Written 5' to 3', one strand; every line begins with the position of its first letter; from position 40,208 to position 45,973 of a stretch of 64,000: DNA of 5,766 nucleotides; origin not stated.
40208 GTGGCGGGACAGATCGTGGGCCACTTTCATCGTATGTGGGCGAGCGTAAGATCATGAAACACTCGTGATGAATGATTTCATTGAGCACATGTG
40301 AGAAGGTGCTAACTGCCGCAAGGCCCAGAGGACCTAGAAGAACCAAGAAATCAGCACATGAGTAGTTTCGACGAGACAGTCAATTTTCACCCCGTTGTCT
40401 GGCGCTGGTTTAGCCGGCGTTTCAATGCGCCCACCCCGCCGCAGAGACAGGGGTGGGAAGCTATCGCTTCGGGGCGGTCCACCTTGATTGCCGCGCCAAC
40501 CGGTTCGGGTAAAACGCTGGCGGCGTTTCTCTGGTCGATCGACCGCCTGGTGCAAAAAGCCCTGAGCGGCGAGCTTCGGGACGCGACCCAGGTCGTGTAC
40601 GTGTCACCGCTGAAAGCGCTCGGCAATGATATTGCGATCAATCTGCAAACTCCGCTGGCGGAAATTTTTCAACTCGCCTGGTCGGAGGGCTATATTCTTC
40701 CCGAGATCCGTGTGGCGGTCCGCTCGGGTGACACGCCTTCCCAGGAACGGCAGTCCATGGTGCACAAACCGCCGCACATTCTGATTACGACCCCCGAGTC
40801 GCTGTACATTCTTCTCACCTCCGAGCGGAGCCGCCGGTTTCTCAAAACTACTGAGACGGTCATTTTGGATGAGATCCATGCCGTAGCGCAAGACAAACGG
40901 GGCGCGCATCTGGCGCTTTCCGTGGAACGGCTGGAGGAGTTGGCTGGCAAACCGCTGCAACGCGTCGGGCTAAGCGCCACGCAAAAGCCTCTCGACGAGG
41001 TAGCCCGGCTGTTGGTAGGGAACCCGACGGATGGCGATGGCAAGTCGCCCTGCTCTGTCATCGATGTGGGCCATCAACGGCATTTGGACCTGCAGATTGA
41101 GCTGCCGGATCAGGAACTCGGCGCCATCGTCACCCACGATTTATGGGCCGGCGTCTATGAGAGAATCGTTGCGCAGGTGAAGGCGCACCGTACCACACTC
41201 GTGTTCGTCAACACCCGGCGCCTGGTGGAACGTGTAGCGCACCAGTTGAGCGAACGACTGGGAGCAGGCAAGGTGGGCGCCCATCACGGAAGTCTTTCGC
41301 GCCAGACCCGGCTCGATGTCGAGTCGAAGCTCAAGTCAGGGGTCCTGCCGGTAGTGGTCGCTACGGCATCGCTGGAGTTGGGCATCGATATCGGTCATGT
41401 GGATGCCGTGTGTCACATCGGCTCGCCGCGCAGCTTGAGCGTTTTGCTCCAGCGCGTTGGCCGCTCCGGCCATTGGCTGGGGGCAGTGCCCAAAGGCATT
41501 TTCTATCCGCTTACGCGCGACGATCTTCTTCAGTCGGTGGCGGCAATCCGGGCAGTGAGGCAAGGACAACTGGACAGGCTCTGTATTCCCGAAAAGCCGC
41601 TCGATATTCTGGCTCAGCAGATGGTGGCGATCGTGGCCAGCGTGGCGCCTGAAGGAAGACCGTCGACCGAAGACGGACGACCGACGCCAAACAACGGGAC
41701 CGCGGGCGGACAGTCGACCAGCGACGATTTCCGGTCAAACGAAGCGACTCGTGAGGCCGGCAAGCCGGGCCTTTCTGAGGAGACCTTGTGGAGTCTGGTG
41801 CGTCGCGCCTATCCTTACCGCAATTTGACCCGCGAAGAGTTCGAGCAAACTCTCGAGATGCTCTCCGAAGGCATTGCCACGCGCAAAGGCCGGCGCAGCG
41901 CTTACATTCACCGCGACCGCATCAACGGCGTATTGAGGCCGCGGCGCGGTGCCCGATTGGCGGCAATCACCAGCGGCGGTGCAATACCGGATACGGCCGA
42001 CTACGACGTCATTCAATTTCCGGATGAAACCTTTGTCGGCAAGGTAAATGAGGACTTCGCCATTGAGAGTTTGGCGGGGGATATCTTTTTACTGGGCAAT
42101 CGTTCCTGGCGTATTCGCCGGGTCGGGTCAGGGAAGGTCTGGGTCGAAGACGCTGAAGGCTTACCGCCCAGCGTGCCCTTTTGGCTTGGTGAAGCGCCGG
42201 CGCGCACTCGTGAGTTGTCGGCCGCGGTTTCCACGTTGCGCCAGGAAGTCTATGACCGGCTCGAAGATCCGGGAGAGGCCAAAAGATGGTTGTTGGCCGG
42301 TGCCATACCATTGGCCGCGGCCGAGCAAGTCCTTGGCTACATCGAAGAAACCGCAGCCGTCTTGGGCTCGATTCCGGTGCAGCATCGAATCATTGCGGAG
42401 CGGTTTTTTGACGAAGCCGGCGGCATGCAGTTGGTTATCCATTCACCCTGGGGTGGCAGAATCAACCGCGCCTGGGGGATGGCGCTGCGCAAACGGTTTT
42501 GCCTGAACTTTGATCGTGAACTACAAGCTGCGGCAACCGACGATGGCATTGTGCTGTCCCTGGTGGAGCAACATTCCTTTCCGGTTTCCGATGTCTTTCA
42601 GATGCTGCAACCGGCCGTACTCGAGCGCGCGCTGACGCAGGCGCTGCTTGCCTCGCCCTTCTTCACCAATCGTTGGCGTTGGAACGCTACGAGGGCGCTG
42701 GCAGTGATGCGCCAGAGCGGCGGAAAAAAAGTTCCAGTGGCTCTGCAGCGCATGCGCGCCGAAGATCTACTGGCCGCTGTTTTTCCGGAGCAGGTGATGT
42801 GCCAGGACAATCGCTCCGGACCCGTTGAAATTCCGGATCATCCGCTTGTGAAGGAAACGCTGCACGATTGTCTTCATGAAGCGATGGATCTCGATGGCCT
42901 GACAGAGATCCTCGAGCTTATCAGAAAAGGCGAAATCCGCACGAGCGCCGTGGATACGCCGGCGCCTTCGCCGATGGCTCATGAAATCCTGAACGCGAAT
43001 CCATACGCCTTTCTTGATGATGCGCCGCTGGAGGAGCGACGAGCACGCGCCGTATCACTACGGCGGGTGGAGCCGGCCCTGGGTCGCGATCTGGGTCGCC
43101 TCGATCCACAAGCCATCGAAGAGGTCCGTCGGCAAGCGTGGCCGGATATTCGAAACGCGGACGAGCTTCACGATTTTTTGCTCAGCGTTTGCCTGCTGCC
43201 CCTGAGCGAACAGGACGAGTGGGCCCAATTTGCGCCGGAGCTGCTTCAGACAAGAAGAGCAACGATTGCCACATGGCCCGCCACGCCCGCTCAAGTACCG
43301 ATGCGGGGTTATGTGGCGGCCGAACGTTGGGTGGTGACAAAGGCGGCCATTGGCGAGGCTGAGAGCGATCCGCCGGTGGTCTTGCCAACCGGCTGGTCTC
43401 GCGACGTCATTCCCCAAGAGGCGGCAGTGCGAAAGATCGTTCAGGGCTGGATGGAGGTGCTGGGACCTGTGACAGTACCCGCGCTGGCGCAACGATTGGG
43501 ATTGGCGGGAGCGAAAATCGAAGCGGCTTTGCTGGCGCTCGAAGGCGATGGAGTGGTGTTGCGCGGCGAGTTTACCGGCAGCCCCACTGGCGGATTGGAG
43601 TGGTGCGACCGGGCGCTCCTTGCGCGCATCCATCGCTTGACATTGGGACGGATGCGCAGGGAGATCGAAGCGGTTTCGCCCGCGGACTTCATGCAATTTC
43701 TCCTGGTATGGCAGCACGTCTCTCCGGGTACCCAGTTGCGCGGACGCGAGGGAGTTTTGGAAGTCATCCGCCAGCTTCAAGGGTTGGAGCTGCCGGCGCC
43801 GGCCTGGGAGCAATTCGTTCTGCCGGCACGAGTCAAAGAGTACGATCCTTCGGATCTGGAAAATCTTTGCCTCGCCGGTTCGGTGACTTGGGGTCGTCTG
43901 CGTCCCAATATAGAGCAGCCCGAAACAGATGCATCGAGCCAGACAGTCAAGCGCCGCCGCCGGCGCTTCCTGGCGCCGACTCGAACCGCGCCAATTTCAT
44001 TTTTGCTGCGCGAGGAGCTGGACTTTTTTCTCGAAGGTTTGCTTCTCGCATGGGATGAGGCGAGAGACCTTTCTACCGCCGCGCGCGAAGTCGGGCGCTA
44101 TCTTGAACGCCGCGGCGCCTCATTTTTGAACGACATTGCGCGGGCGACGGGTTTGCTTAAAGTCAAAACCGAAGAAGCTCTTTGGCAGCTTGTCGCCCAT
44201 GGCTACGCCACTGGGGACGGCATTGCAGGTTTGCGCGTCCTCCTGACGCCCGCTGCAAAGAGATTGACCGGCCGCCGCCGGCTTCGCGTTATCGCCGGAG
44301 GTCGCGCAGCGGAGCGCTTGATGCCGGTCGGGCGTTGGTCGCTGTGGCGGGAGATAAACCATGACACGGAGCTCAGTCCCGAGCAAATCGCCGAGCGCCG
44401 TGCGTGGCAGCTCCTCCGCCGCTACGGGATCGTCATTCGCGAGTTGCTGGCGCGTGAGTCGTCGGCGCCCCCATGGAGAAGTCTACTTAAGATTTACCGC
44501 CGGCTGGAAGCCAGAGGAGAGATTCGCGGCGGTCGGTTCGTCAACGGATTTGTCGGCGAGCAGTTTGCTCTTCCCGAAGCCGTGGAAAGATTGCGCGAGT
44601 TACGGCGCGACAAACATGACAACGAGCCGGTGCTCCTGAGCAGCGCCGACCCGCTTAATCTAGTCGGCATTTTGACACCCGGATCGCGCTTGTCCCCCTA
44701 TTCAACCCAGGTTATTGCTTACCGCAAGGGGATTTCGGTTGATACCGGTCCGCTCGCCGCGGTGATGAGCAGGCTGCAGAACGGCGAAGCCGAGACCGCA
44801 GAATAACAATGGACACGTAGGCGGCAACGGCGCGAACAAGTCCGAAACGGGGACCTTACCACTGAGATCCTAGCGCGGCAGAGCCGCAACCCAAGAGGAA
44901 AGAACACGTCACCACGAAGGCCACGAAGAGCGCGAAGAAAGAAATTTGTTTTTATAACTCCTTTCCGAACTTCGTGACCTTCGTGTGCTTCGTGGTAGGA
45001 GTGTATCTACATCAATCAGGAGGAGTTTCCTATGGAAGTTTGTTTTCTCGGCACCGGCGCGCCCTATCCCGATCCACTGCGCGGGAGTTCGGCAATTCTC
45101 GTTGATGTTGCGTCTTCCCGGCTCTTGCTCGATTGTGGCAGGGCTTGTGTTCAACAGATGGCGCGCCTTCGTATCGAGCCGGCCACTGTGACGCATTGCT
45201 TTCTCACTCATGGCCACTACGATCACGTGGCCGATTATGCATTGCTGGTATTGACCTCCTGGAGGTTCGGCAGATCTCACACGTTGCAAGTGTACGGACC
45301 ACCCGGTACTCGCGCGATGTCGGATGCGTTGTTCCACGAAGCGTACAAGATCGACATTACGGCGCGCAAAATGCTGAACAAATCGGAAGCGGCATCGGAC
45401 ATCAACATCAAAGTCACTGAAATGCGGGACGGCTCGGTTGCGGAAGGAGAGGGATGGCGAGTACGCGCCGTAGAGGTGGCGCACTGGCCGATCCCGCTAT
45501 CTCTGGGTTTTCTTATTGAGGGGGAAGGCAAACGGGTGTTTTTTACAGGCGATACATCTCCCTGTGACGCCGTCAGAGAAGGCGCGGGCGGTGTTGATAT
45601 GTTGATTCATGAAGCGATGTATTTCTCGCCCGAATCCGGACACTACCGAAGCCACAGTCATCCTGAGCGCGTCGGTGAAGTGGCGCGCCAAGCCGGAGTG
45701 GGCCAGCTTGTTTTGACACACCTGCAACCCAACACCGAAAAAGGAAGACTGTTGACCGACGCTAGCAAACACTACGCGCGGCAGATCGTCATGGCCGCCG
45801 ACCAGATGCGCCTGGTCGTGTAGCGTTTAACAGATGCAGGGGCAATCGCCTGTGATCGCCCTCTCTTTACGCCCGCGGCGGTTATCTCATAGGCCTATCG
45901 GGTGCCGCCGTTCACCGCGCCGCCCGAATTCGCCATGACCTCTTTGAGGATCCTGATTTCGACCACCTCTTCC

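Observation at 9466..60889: One architecture, many alphabets: hairpins whose arms are tandem 6-9-nt units occupy most gene junctions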

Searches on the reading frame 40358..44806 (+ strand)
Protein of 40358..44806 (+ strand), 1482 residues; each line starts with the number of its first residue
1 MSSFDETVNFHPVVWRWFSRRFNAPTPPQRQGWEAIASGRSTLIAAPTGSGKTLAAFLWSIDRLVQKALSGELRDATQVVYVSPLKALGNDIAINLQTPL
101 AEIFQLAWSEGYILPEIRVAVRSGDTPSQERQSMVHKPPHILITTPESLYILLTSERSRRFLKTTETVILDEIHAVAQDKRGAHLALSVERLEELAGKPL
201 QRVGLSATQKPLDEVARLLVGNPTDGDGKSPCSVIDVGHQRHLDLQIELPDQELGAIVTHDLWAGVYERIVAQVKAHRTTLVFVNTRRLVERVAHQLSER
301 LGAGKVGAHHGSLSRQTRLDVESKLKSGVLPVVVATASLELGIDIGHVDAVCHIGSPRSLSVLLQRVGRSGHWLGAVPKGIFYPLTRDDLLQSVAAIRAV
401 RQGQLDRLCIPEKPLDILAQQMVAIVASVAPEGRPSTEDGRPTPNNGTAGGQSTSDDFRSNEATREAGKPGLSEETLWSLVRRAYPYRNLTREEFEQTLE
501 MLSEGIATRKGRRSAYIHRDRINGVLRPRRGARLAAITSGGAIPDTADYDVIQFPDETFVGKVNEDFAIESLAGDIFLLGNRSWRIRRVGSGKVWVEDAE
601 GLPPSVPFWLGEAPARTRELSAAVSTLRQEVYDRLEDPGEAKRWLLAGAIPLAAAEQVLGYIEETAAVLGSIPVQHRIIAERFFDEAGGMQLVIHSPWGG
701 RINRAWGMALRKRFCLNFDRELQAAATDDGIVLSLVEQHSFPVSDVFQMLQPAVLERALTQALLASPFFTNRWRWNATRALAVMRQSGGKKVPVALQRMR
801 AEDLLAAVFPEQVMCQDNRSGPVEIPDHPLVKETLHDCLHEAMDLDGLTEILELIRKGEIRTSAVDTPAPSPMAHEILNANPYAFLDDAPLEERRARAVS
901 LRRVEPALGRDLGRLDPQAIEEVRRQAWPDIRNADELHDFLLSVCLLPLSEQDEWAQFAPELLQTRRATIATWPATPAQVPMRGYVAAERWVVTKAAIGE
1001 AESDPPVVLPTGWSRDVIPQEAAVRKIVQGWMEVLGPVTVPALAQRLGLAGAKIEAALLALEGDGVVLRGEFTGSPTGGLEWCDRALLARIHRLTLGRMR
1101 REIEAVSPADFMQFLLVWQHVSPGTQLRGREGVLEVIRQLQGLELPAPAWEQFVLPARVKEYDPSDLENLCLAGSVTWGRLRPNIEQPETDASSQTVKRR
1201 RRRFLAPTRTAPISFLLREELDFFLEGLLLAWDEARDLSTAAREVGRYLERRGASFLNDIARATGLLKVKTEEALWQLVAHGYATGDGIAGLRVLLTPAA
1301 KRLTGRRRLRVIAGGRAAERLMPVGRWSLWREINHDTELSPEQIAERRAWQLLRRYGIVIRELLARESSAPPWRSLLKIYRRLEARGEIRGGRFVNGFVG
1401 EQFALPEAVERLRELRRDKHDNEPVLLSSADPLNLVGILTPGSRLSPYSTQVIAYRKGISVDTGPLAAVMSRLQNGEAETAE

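Call 21: search_protein_families(library=pfam, proteins=[window:40358-44806:+])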
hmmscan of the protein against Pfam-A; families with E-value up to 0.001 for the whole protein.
window:40358-44806:+ (1482 aa): 8 families
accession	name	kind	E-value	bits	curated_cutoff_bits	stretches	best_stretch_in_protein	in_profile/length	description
PF08494.16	DEAD_assoc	-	9.9e-53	179.3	23.5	1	672-874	1-191/191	DEAD/H associated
PF00270.35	DEAD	-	2.6e-34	118.8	26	1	26-210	1-161/167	DEAD/DEAH box helicase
PF23234.1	WH4_Lhr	-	1.5e-29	101.8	27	1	1340-1422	3-85/87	Large helicase-related protein, winged-helix domain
PF19306.5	WH_Lhr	-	3.3e-28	98.6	27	1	469-602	31-164/168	Large helicase-related protein, winged helix domain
PF00271.37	Helicase_C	-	5.2e-18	65.8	23.5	1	273-372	11-108/110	Helicase conserved C-terminal domain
PF23235.1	WH3_Lhr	-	4.3e-17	62.7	27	1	1106-1179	1-73/95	Large helicase-related protein, winged-helix domain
PF04851.21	ResIII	-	1.2e-06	29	22.5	1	38-209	22-162/164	Type III restriction enzyme, res subunit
PF22590.2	Cas3-like_C_2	-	0.00011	22.9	27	1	278-369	3-100/106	CRISPR-associated nuclease/helicase Cas3, C-terminal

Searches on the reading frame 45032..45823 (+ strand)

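Call 21: search_protein_families(library=pfam, proteins=[window:45032-45823:+])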
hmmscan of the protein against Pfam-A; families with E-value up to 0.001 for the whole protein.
window:45032-45823:+ (263 aa): 2 families
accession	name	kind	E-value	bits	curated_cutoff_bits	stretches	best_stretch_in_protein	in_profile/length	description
PF12706.13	Lactamase_B_2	-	3.4e-25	89.3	27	1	30-230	2-199/200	Beta-lactamase superfamily domain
PF00753.33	Lactamase_B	-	4.5e-13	50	22.7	1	17-177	4-152/196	Metallo-beta-lactamase superfamily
